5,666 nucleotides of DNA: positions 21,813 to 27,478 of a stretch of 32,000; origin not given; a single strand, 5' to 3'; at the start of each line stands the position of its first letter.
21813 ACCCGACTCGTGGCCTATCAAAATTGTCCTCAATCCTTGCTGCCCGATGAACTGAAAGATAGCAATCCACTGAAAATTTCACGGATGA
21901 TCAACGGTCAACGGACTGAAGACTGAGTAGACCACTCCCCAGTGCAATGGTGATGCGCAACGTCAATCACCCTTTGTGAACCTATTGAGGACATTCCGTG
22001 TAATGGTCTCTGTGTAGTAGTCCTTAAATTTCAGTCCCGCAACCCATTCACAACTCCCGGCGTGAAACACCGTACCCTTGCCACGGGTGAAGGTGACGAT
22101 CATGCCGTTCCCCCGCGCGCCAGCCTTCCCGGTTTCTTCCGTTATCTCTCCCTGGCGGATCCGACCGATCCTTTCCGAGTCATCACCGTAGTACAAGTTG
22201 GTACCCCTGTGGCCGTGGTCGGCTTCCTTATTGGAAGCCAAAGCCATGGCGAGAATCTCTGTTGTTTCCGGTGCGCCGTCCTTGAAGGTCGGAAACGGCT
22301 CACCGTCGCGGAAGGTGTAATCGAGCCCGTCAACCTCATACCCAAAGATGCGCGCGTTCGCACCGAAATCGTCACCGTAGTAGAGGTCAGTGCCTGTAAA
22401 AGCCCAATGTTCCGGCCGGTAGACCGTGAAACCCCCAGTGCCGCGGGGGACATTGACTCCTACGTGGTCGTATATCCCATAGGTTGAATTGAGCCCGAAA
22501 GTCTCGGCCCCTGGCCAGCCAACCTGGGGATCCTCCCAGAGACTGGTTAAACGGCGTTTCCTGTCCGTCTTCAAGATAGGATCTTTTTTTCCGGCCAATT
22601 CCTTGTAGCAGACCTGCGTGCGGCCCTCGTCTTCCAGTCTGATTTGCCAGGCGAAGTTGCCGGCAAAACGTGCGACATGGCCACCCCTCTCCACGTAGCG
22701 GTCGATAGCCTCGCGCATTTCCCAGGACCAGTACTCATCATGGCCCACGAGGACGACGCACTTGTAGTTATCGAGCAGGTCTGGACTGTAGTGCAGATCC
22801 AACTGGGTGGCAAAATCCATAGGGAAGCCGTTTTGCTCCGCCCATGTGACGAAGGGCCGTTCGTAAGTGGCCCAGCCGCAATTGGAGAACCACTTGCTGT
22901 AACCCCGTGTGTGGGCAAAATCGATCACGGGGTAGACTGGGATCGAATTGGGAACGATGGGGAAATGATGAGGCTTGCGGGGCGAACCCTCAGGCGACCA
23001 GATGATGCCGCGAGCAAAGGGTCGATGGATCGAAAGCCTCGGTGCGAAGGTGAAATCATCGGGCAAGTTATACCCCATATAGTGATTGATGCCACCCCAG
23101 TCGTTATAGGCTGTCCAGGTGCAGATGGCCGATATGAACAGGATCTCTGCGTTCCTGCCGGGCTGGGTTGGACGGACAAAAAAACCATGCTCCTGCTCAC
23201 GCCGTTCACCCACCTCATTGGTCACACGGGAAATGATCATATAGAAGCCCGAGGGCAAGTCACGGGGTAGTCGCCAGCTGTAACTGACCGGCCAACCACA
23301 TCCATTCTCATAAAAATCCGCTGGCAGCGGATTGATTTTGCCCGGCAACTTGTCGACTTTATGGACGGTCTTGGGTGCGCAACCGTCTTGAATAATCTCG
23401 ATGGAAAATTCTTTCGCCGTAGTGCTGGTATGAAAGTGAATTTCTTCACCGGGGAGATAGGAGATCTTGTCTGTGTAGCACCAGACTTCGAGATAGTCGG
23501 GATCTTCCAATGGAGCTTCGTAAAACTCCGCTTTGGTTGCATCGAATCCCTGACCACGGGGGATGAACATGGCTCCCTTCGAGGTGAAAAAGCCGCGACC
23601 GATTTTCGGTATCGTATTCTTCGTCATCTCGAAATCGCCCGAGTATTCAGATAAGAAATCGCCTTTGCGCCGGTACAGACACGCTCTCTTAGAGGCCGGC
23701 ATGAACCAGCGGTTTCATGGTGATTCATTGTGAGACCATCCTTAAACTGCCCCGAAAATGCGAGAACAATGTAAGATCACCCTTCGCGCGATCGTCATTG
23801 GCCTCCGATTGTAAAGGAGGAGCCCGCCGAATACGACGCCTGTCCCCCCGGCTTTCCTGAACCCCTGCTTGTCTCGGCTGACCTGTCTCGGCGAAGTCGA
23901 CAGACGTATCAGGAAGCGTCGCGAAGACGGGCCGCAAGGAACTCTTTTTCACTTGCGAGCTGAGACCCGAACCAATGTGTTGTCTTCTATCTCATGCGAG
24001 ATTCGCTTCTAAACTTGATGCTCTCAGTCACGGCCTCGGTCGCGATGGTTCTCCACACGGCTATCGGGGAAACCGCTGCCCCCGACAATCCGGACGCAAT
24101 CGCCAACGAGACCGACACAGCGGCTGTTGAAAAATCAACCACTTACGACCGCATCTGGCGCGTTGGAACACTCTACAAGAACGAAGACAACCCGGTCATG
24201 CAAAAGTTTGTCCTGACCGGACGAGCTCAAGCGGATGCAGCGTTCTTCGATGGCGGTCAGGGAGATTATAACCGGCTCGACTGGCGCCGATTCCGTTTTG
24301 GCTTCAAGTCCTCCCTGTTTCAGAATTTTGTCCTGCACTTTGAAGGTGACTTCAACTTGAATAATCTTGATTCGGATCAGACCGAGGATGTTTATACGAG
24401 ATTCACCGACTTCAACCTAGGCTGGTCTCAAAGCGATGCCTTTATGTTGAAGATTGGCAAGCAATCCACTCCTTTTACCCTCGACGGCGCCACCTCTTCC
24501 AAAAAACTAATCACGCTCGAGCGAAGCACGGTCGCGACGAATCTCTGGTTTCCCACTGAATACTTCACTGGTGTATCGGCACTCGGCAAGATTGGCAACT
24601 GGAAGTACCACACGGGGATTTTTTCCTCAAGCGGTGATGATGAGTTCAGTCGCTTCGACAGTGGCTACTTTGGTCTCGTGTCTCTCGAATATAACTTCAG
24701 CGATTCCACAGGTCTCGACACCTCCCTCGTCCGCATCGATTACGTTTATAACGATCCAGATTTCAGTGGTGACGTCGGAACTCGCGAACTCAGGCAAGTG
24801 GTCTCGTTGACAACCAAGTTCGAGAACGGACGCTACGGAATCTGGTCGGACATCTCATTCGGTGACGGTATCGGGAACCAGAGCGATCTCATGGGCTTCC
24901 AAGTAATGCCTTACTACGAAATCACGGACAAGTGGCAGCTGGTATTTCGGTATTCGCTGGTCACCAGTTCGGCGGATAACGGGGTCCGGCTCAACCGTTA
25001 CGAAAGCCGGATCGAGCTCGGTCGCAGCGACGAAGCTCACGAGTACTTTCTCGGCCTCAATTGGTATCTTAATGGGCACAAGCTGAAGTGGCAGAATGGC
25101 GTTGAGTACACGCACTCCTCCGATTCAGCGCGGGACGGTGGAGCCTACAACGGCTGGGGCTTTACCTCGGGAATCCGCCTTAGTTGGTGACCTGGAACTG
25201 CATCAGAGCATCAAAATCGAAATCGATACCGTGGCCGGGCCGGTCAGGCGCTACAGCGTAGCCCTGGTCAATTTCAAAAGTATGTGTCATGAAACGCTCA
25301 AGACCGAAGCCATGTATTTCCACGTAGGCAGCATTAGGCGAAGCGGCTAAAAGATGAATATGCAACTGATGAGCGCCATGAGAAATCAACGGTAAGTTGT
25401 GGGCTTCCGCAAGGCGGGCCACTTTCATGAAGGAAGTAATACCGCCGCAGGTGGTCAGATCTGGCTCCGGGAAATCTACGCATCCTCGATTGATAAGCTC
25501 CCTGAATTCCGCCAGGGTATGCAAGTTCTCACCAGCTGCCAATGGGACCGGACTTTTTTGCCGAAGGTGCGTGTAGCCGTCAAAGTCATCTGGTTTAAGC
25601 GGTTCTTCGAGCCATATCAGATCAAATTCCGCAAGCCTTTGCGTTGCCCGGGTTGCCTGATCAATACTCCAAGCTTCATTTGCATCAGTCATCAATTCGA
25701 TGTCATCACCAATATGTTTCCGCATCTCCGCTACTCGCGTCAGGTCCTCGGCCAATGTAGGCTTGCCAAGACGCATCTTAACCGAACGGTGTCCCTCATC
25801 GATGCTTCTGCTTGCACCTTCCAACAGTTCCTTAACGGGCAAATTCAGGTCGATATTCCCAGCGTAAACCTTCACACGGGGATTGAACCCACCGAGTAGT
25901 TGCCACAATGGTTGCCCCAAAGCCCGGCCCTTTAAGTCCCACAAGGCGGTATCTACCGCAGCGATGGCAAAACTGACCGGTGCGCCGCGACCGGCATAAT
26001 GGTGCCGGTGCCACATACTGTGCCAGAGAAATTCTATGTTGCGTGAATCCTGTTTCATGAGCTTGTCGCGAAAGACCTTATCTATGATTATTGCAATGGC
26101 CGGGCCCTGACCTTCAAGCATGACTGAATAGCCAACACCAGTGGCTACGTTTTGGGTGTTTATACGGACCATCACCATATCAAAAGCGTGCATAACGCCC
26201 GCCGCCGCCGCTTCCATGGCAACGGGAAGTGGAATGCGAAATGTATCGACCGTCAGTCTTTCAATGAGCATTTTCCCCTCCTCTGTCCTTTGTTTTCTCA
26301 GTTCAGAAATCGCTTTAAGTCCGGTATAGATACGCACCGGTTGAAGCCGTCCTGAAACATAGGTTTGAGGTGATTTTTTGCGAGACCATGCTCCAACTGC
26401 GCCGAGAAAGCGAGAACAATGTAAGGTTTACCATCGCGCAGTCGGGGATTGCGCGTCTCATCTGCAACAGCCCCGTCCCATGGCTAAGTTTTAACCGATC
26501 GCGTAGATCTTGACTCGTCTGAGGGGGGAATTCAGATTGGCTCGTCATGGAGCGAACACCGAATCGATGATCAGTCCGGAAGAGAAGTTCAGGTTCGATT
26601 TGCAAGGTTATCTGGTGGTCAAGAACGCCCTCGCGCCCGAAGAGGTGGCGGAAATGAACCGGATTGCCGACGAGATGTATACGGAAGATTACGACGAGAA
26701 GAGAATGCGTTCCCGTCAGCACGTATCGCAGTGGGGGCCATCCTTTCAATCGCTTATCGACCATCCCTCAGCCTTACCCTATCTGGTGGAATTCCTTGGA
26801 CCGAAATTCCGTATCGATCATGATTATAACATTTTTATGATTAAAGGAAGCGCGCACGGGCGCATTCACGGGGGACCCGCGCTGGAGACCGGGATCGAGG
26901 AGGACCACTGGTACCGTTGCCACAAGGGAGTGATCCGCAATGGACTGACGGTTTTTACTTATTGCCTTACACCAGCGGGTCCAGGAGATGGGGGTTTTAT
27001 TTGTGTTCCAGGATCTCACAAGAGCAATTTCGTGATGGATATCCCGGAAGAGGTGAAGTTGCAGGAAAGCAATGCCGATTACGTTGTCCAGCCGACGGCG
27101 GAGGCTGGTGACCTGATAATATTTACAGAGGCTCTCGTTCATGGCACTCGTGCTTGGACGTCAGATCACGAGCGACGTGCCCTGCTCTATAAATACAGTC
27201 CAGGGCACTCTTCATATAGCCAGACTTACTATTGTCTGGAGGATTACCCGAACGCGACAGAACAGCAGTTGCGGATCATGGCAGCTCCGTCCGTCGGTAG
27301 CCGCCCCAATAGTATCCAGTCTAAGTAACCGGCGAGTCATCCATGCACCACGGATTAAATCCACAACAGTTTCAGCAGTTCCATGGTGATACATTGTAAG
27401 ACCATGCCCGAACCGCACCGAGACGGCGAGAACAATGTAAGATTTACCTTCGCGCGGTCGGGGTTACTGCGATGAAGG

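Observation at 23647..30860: Four copies of a conserved 100-150 nt non-coding module at the heads of unrelated genes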

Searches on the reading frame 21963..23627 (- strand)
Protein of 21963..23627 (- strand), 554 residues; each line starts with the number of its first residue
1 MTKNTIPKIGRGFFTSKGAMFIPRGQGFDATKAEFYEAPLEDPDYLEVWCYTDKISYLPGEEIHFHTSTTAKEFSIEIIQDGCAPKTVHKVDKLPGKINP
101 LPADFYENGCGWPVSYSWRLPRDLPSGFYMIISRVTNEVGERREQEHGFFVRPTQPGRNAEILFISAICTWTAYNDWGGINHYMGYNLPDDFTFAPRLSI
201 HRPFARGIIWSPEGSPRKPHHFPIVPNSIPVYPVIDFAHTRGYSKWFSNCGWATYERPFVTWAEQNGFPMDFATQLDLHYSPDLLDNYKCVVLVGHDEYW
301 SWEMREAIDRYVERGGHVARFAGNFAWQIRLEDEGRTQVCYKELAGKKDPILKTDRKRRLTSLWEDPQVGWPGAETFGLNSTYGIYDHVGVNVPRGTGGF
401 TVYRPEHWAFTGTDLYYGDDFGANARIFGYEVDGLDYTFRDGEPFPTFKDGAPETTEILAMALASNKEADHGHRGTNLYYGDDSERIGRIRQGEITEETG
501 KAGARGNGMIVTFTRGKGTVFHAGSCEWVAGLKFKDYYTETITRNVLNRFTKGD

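Call 31: search_protein_families(library=pfam, proteins=[window:21963-23627:-], max_evalue=0.001)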
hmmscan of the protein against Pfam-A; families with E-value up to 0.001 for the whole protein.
window:21963-23627:- (554 aa): 1 family
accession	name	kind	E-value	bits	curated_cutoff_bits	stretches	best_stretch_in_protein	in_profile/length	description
PF20254.3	DMFA2_C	-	1.6e-71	242.2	27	1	87-535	17-370/374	N,N-dimethylformamidase beta subunit-like, C-terminal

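Call 71: search_protein_families(library=ncbifam, proteins=[window:21963-23627:-], max_evalue=0.00001)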
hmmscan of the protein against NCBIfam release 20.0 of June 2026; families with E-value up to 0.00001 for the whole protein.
window:21963-23627:- (554 aa): 0 families

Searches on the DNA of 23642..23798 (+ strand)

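Call 63: search_dna_similar(query=window:23642-23798:+, collection=plasmids, mode=distant, max_evalue=0.01, max_rows=10)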
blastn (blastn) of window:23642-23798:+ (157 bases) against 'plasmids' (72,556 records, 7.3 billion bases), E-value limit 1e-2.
No match.

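Call 64: search_dna_similar(query=window:23642-23798:+, collection=phages, mode=distant, max_evalue=0.01, max_rows=10)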
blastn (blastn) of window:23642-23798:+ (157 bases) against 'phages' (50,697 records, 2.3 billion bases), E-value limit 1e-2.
No match.

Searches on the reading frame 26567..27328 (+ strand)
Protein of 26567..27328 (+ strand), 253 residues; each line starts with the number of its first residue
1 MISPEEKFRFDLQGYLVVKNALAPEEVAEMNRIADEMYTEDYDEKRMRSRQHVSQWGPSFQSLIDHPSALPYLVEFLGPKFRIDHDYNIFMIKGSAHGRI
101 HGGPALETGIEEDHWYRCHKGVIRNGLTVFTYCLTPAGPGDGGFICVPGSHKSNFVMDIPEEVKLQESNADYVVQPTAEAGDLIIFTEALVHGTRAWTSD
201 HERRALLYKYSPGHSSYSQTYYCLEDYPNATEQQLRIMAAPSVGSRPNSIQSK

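Call 31: search_protein_families(library=pfam, proteins=[window:26567-27328:+], max_evalue=0.001)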
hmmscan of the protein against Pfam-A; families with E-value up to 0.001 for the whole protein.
window:26567-27328:+ (253 aa): 1 family
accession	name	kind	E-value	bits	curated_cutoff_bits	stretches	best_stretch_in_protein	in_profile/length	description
PF05721.19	PhyH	-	5e-15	56.8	22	1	10-205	1-213/213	Phytanoyl-CoA dioxygenase (PhyH)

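Call 71: search_protein_families(library=ncbifam, proteins=[window:26567-27328:+], max_evalue=0.00001)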
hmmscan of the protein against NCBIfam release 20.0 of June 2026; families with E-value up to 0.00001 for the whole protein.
window:26567-27328:+ (253 aa): 0 families
